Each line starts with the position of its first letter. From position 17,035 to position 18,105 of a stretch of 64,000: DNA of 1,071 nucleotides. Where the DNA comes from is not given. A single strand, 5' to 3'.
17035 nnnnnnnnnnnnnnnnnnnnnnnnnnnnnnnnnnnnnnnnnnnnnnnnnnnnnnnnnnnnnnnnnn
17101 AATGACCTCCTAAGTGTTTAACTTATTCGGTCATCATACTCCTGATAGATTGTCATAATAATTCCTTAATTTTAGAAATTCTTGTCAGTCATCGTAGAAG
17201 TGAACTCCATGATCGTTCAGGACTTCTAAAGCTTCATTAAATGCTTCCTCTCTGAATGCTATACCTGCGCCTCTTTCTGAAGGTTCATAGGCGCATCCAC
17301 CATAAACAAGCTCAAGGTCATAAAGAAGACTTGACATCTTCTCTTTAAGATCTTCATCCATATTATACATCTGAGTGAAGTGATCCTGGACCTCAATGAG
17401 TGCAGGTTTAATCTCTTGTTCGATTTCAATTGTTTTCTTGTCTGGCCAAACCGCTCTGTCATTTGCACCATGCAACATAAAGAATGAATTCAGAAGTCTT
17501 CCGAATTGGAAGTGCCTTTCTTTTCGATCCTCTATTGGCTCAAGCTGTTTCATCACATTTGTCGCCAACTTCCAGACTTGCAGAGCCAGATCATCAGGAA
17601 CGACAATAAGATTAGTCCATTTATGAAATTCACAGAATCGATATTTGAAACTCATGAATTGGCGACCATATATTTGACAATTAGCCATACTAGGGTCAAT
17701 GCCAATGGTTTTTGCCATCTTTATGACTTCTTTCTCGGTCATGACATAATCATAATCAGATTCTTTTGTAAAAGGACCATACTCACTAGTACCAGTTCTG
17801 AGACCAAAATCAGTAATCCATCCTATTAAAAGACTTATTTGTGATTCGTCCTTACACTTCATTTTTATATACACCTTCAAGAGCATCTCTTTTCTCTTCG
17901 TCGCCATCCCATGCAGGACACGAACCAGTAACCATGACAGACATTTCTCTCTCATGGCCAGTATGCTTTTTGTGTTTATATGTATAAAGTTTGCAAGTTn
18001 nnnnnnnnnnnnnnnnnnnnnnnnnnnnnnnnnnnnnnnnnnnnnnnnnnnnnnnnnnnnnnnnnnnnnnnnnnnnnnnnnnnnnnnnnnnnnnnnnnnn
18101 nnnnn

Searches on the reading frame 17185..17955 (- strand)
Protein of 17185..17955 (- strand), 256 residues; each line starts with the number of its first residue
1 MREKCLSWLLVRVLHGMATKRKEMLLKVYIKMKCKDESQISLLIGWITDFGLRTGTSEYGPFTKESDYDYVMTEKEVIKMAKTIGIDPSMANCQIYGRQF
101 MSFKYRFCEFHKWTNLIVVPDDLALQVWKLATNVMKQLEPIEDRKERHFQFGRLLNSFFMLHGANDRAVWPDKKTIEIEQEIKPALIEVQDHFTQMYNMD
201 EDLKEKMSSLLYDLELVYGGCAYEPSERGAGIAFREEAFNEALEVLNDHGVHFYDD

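Call 3: search_protein_families(library=pfam, proteins=[window:17185-17955:-], max_evalue=0.01)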
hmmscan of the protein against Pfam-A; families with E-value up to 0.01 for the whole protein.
window:17185-17955:- (256 aa): 1 family
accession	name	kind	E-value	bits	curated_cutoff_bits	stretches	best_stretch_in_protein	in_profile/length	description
PF01051.27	Rep3_N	-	0.0061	17.4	22.4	1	128-214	63-139/141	Initiator Replication protein, WH1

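Call 4: search_protein_families(library=phrogs, proteins=[window:17185-17955:-], max_evalue=0.01)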
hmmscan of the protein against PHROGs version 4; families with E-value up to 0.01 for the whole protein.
window:17185-17955:- (256 aa): 0 families
